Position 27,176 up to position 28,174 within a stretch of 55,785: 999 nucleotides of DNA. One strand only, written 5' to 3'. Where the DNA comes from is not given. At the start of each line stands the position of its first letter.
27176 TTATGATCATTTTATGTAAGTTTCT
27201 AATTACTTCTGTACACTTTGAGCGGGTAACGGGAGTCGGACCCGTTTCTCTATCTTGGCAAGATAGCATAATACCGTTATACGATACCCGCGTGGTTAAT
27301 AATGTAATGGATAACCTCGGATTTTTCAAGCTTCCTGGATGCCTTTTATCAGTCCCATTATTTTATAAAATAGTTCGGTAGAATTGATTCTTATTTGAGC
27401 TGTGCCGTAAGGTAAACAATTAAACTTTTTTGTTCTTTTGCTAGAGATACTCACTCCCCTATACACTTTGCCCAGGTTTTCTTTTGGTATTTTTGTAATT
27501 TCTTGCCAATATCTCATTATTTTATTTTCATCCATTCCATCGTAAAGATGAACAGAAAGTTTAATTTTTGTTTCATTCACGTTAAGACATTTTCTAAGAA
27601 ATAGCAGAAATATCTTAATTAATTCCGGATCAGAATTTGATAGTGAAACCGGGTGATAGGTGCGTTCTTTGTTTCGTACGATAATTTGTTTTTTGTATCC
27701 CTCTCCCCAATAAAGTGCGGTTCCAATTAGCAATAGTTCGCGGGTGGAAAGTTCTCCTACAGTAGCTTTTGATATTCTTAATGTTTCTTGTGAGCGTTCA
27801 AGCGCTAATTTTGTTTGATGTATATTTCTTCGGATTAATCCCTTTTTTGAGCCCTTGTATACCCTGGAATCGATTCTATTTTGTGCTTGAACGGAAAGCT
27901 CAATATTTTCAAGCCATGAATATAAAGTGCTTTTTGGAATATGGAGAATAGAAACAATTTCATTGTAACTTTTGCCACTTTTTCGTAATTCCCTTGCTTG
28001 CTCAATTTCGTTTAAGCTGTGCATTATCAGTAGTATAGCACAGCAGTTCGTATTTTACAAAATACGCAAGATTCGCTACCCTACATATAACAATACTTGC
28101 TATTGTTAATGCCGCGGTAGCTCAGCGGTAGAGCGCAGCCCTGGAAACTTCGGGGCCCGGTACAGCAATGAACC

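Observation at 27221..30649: Every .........-type gene sits immediately 5' of, and co-oriented with, a tRNA gene (3 of 3)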

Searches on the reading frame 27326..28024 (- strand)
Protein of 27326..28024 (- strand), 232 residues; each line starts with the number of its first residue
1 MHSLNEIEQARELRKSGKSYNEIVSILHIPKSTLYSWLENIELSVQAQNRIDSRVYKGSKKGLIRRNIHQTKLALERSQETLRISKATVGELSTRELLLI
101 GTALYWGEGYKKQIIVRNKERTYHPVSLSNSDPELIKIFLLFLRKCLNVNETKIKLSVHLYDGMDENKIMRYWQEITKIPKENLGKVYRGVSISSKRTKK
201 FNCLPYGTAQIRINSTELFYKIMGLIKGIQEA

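Call 4: search_protein_families(library=pfam, proteins=[window:27326-28024:-], max_evalue=1)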
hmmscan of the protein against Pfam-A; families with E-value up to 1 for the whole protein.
window:27326-28024:- (232 aa): 9 families
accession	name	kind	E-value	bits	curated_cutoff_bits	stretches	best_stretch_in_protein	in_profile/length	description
PF25787.1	HTH_SB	-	0.0011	19.2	43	1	13-34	18-39/53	Sleeping Beauty transposase HTH domain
PF02796.21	HTH_7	-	0.0024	18.4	23.8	1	4-35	8-39/45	Helix-turn-helix domain of resolvase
PF13384.12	HTH_23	-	0.0026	18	24.6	1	13-40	13-40/50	Homeodomain-like domain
PF13518.12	HTH_28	-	0.0044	17.5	25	1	15-39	10-34/52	Helix-turn-helix domain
PF18426.6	Tli4_C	-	0.011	16.4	25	1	50-123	41-115/161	Tle cognate immunity protein 4 C-terminal domain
PF12728.13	HTH_17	-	0.015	16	27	1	22-46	6-31/51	Helix-turn-helix domain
PF13022.12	HTH_Tnp_1_2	-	0.032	14.8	27.9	1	18-60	27-68/122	Helix-turn-helix of insertion element transposase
PF04218.19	CENP-B_N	-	0.072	13.2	21.2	1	17-40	22-45/53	CENP-B N-terminal DNA-binding domain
PF21476.4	PF0610-like_N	-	0.11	13.2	33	1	19-49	16-46/50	PF0610-like, N-terminal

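Call 5: search_protein_families(library=ncbifam, proteins=[window:27326-28024:-], max_evalue=1)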
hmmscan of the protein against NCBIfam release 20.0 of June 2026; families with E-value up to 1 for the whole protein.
window:27326-28024:- (232 aa): 3 families
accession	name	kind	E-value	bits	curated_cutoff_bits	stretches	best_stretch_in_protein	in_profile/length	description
NF033516.0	transpos_IS3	equivalog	0.022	14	160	1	10-82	7-75/369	IS3 family transposase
NF047785.1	respo_reg_MadR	equivalog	0.059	12.7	300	1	12-64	158-209/209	MadR family response regulator transcription factor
TIGR01764.1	excise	domain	0.11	12.9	28.8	0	20-43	4-27/49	excisionase family DNA-binding protein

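Call 13: search_solved_structures(query=window:27326-28024:-, max_evalue=10)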
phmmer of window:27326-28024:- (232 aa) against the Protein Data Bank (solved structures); distinct sequences matched with E-value up to 10: 0.

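Call 16: find_homologous_proteins(query=window:27326-28024:-, max_evalue=0.001)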
Query window:27326-28024:- (232 aa): 84 proteins with E <= 0.001 among 304 candidates.
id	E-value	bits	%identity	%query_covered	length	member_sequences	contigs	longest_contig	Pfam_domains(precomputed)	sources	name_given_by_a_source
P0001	7.2e-141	485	97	100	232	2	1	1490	-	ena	-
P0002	1.4e-129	448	87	100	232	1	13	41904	-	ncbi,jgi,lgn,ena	jgi:hypothetical protein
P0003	1.6e-102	360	70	100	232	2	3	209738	-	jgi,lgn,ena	-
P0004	4.0e-100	352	68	100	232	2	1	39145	-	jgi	jgi:hypothetical protein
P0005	1.2e-76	275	55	99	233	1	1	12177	-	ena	-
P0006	9.9e-73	262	56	94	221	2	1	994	-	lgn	-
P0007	1.6e-67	245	50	100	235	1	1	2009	-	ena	-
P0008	5.0e-67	244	51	98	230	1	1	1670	-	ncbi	-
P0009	1.6e-66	242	48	100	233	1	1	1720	-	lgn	-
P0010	3.8e-66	241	50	100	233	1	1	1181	-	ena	-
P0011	1.9e-64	235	52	97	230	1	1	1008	-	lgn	-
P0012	6.9e-64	234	48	98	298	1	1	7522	-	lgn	-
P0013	8.3e-64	233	49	99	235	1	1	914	-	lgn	-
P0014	8.6e-64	233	48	97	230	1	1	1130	-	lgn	-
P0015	1.1e-63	233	50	97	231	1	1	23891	-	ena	-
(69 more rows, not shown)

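Call 20: search_solved_structures(query=A1, max_evalue=10, show_alignments=2)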
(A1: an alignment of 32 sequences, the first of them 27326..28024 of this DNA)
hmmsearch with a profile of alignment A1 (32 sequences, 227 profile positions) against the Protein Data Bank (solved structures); distinct sequences matched with E-value up to 10: 28.
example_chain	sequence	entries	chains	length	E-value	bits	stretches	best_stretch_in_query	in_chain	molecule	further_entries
2lvs_A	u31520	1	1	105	1.4e-05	27.8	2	8-43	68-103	Putative uncharacterized protein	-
2m8e_A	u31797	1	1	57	0.0073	19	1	5-41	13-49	SLEEPING BEAUTY TRANSPOSASE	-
6urs_A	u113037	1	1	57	0.013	18.1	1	5-41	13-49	Sleeping Beauty transposase PAI subdomain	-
2jn6_A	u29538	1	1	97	0.018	17.7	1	7-76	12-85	Protein Cgl2762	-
5i41_B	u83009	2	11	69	0.027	17.1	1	20-69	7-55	Chromosome-anchoring protein RacA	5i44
8vd6_A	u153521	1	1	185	0.031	16.9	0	5-29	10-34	CAP REPEAT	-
4lb5_A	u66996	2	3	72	0.11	15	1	12-55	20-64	Protein kinase containing Z-DNA binding domains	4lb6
5j6x_A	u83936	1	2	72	0.12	15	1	11-55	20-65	Z-DNA binding protein kinase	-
2e7w_A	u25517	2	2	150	0.18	14.4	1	17-41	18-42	150aa long hypothetical transcriptional regulator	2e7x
2efq_A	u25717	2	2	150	0.18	14.4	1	17-41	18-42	150aa long hypothetical transcriptional regulator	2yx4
2efo_A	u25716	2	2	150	0.18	14.4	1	17-41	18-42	150aa long hypothetical transcriptional regulator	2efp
2pmh_A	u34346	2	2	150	0.19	14.3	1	17-41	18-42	150aa long hypothetical transcriptional regulator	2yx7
2elh_A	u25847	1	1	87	0.2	14.3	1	5-39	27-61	CG11849-PA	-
2rvc_A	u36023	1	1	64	0.21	14.2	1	8-48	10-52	Interferon-inducible and double-stranded-dependent eIF-2kinase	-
4kmf_A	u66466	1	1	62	0.23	14.1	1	10-47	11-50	Interferon-inducible and double-stranded-dependent eIF-2kinase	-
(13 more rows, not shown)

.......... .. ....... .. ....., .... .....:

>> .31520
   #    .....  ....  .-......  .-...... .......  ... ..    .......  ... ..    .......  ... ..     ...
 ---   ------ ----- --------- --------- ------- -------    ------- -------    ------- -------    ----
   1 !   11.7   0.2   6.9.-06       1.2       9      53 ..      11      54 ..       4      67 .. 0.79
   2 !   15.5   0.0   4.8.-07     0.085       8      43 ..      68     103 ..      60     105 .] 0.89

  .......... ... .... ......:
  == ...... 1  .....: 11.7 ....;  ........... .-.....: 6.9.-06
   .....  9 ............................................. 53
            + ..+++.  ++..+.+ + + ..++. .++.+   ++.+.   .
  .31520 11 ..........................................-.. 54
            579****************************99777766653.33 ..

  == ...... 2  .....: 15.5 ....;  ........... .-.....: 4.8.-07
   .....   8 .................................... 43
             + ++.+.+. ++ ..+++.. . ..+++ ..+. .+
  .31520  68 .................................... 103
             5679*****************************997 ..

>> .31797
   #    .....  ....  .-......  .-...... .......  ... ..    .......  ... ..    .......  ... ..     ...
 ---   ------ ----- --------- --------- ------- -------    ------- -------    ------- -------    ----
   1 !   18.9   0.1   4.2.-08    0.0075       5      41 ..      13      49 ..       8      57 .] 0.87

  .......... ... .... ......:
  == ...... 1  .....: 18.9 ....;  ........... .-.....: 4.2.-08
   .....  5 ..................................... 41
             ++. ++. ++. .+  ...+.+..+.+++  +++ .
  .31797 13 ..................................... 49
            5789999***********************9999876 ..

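Call 21: search_protein_families(library=pfam, alignment_id=A1, max_evalue=0.1)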
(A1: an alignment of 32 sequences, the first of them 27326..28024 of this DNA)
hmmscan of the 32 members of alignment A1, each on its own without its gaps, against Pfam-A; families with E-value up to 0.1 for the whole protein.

A. member 1, window:27326-28024:- (232 aa): 8 families
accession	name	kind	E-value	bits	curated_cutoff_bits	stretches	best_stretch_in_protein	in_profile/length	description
PF25787.1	HTH_SB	-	0.0011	19.2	43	1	13-34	18-39/53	Sleeping Beauty transposase HTH domain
PF02796.21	HTH_7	-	0.0024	18.4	23.8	1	4-35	8-39/45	Helix-turn-helix domain of resolvase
PF13384.12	HTH_23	-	0.0026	18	24.6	1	13-40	13-40/50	Homeodomain-like domain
PF13518.12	HTH_28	-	0.0044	17.5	25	1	15-39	10-34/52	Helix-turn-helix domain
PF18426.6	Tli4_C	-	0.011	16.4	25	1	50-123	41-115/161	Tle cognate immunity protein 4 C-terminal domain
PF12728.13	HTH_17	-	0.015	16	27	0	22-46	6-31/51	Helix-turn-helix domain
PF13022.12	HTH_Tnp_1_2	-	0.032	14.8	27.9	1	18-60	27-68/122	Helix-turn-helix of insertion element transposase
PF04218.19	CENP-B_N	-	0.072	13.2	21.2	0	17-40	22-45/53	CENP-B N-terminal DNA-binding domain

B. families by the number of members that match (of 32 scanned): 53 families (the first 25 are shown)
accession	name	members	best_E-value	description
PF13384.12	HTH_23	25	1.2e-06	Homeodomain-like domain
PF13518.12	HTH_28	23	2.4e-06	Helix-turn-helix domain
PF25787.1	HTH_SB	21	1.2e-05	Sleeping Beauty transposase HTH domain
PF08281.18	Sigma70_r4_2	13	2.4e-05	Sigma-70, region 4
PF01381.28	HTH_3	13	3.8e-05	Helix-turn-helix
PF13936.12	HTH_38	12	0.00014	Helix-turn-helix domain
PF04218.19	CENP-B_N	11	0.00069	CENP-B N-terminal DNA-binding domain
PF02796.21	HTH_7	9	0.00012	Helix-turn-helix domain of resolvase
PF06056.18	Terminase_5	7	0.0018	Putative ATPase subunit of terminase (gpP-like)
PF01527.26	HTH_Tnp_1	6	0.0037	Transposase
PF12728.13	HTH_17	5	0.011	Helix-turn-helix domain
PF13551.12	HTH_29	5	0.018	Winged helix-turn helix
PF10579.15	Rapsyn_N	4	0.00048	Rapsyn N-terminal myristoylation and linker region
PF00196.25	GerE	3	0.0026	Bacterial regulatory proteins, luxR family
PF13730.12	HTH_36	3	0.012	Helix-turn-helix domain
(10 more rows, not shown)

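Call 22: find_related_loci(query=A1, collection=genome_contigs, flank=3000)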
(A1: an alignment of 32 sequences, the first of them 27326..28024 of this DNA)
Query A1 (232 aa) in genome_contigs; peptide patterns used: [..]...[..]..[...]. (x = any residue, [..] = any of these).
522 stretches matched a pattern; 519 encode a relative of the query (tblastn E <= 1e-3); the best 80 are kept; 80 distinct loci.
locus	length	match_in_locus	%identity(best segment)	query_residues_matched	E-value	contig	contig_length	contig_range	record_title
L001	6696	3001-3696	87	1-232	2e-138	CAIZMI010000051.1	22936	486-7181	uncultured bacterium isolate Loc090907-8-6m_bin-405 genome assembly, contig: bin-405:51/64, whole genome shotgun sequenc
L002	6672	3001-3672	52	6-229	5e-70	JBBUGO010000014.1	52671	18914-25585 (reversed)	MAG: Patescibacteria group bacterium isolate H43-bin064_1 H43_bin064_1_000000000014, whole genome shotgun sequence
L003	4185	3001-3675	48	5-229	5e-69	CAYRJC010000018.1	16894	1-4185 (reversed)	MAG TPA_asm: uncultured Candidatus Saccharibacteria bacterium isolate SRP189682_co2_359 genome assembly, contig: NODE_53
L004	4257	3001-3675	48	5-229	9e-68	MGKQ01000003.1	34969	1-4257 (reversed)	MAG: Candidatus Yanofskybacteria bacterium RIFCSPLOWO2_02_FULL_41_13 rifcsplowo2_02_scaffold_1349, whole genome shotgun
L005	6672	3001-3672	49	8-231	2e-67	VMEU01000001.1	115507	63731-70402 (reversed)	MAG: Parcubacteria group bacterium Greene0416_39 Greene041639_scaffold_186, whole genome shotgun sequence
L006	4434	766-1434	47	9-231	5e-67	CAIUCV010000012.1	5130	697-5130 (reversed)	MAG: Candidatus Yanofskybacteria bacterium isolate D14_bin-0819 genome assembly, contig: bin-0819:12/23, whole genome sh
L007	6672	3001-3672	47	8-231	4e-66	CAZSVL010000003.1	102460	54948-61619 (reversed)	MAG TPA_asm: uncultured Gammaproteobacteria bacterium isolate SRP167671_co2_184 genome assembly, contig: NODE_215_length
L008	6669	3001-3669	49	8-230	7e-66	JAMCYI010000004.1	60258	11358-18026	MAG: Patescibacteria group bacterium isolate FK_Sedi_B_Bin.358 NODE_1186_length_60258_cov_32.9675, whole genome shotgun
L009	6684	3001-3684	48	2-229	1e-65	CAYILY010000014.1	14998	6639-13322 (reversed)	MAG TPA_asm: uncultured Gammaproteobacteria bacterium isolate ERP119705_co25_664 genome assembly, contig: NODE_2896_leng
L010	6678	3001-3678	47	5-230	4e-65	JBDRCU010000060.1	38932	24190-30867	MAG: Parcubacteria group bacterium isolate MEGAHIT-group-1.202 k141_6996069, whole genome shotgun sequence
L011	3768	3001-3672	48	8-231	2e-64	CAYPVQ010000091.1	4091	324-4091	MAG TPA_asm: uncultured Candidatus Saccharibacteria bacterium isolate SRP269290_co1_862 genome assembly, contig: NODE_41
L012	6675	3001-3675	47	8-232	4e-64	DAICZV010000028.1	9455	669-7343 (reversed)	MAG TPA_asm: bacterium isolate clean1825 NODE_28_length_9455_cov_4.922265, whole genome shotgun sequence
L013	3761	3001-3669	47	9-231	9e-64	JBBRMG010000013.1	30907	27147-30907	MAG: Candidatus Doudnabacteria bacterium isolate La1_metabat2.020 LA1C_B2.020_k141_2567608L_30907_cov_12.9960, whole gen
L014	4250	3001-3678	46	6-231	6e-64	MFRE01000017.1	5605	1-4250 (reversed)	MAG: Candidatus Magasanikbacteria bacterium RIFOXYD2_FULL_41_14 rifoxyd2_full_scaffold_2727, whole genome shotgun sequen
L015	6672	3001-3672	46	8-231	8e-64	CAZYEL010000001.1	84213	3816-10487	MAG TPA_asm: uncultured Candidatus Saccharibacteria bacterium isolate binchicken_co227_1009 genome assembly, contig: NOD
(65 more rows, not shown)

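Call 28: predict_structure(alignment_id=A1)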
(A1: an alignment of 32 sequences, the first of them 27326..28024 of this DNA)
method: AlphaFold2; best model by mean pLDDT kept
length: 232 residues; sequences in the alignment: 32
mean_pLDDT: 89.1   pTM: 0.67
mean pLDDT of the five models: 89.1, 89.0, 88.7, 87.1, 85.0
residues with pLDDT >= 90: 168; 70-90: 47; 50-70: 17; < 50: 0
segments of 3 or more residues with pLDDT < 50: none
pLDDT, mean of each block of 10 residues (from residue 1): 85 93 94 92 91 90 94 96 87 92 87 77 87 95 96 94 89 95 89 59 79 93 94 93
secondary structure, 60 per line:
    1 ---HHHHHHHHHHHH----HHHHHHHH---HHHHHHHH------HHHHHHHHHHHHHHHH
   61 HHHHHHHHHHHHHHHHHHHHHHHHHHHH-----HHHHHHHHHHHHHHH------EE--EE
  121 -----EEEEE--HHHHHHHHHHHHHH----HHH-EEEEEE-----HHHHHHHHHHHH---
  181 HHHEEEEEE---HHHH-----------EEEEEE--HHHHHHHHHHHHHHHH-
elements in order: H4-15 H20-27 H31-38 H45-88 H94-108 E126-130 H133-146 E155-160 H166-177 E184-189 H193-196 E208-213 H216-231

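Call 31: fold_search(model_id=the predicted structure, library=pdb)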
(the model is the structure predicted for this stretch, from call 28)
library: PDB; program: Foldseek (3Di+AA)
matches with E <= 10: 686; with E <= 0.001: 0
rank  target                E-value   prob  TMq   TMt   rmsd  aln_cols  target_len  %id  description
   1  6iki_B                4.2e-03  0.98  0.28  0.41   8.1       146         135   11  Crystal structure of YfiB(W55L) (released 2019-03-13)
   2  6ikj_A                6.4e-03  0.97  0.27  0.40   8.3       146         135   12  Crystal structure of YfiB(F48S) (released 2019-03-13)
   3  5eaz_A                7.6e-03  0.96  0.27  0.40   8.2       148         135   13  crystal form I of YfiB belonging to space groups P21 (released 2016-05-18)
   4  6iki_A                1.0e-02  0.97  0.29  0.42   6.2       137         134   11  Crystal structure of YfiB(W55L) (released 2019-03-13)
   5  4zhv_B                1.4e-02  0.92  0.27  0.40   8.3       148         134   13  Crystal structure of a bacterial signalling protein (released 2016-04-27)
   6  4zhv_A                2.1e-02  0.92  0.28  0.40   6.2       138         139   12  Crystal structure of a bacterial signalling protein (released 2016-04-27)
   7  3khn_A                6.0e-02  0.69  0.25  0.32   9.5       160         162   11  Crystal structure of putative MotB like protein DVU_2228 from Desulfovibrio vulgaris. (released 2009-12-01)
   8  6ikj_B                8.1e-02  0.51  0.25  0.36   8.1       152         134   14  Crystal structure of YfiB(F48S) (released 2019-03-13)
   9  4zhw                  1.0e-01  0.57  0.22  0.38   7.0       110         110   16  Crystal structure of a bacterial signalling protein (N-terminal truncation) (released 2016-04-27)
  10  5wtl_D                1.1e-01  0.75  0.23  0.22   5.0        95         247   16  Crystal structure of the periplasmic portion of outer membrane protein A (OmpA) from Capnocytophaga gingivalis (released 2017-12-13)
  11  3s0h_A                1.1e-01  0.41  0.22  0.28  10.1       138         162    9  The crystal structure of the periplasmic domain of Helicobacter pylori MotB (residues 90-256). (released 2012-03-14)
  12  5y61_B                1.2e-01  0.87  0.25  0.41   4.7        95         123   13  YfiB-YfiR complexed with GMP (released 2017-09-20)
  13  3s0y_A                1.2e-01  0.30  0.21  0.24  14.3       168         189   10  The crystal structure of the periplasmic domain of MotB (residues 64-256). (released 2012-03-14)
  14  4zhy_B                1.2e-01  0.69  0.24  0.41   6.1       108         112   14  Crystal structure of a bacterial signalling complex (released 2016-04-27)
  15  3htz                  1.2e-01  0.57  0.25  0.15  12.0       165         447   12  Crystal Structure of the catalytic fragment of alanyl-tRNA synthetase in complex with L-serine: Re-refined (released 2009-06-30)
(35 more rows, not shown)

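Call 34: search_protein_families(library=phrogs, proteins=[window:27326-28024:-], max_evalue=0.1)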
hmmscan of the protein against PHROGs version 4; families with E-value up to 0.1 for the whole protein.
window:27326-28024:- (232 aa): 5 families
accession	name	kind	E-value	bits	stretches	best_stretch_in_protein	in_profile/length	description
phrog_125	-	DNA, RNA and nucleotide metabolism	0.00014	22.5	1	6-68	168-231/254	DNA invertase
phrog_12823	-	unknown function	0.0074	16.3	1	6-89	254-333/417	-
phrog_9366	-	integration and excision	0.0081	17.2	1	8-41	72-105/109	transposase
phrog_664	-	DNA, RNA and nucleotide metabolism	0.0093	16.8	1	6-54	89-139/210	DNA binding protein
phrog_4494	-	unknown function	0.049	15.1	0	8-51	9-52/109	-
